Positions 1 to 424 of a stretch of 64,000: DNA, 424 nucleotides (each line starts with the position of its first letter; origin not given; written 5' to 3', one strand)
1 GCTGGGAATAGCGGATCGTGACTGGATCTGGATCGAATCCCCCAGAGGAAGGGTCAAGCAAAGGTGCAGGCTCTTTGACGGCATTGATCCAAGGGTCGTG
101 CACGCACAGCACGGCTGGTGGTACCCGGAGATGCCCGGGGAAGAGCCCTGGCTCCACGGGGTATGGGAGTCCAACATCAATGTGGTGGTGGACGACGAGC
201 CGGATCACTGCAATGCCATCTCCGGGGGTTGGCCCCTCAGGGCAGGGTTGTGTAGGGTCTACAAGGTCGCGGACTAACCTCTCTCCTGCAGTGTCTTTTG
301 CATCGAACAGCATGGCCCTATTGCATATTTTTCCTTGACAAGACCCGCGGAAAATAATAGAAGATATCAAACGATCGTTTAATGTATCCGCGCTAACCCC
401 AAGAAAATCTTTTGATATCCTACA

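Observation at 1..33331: Candidate anaerobic aromatic or dicarboxylic-acid degradation island: TRAP uptake, family-III CoA-transferases, UbiD decarboxylase, W-AOR, 2-oxoacid:Fd oxidoreductase and Mo/W hydroxylase-type enzymes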

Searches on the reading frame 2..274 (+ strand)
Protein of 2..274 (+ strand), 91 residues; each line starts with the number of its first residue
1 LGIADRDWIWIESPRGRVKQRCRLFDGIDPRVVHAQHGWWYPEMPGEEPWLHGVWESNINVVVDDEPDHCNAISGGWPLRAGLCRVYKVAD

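Call 7: search_protein_families(library=pfam, proteins=[window:2-274:+])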
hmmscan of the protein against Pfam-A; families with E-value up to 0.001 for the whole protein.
window:2-274:+ (91 aa): 1 family
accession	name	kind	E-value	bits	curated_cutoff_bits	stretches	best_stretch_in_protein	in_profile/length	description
PF01568.27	Molydop_binding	-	3.3e-12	46.9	26.8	1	1-70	42-100/110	Molydopterin dinucleotide binding domain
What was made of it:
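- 2..274 (+): C-terminal remnant of a Mo-bisPGD gene (Molydop_binding domain only). It marks the left boundary and is not a working enzyme gene. Pfam PF01568 (call 7).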
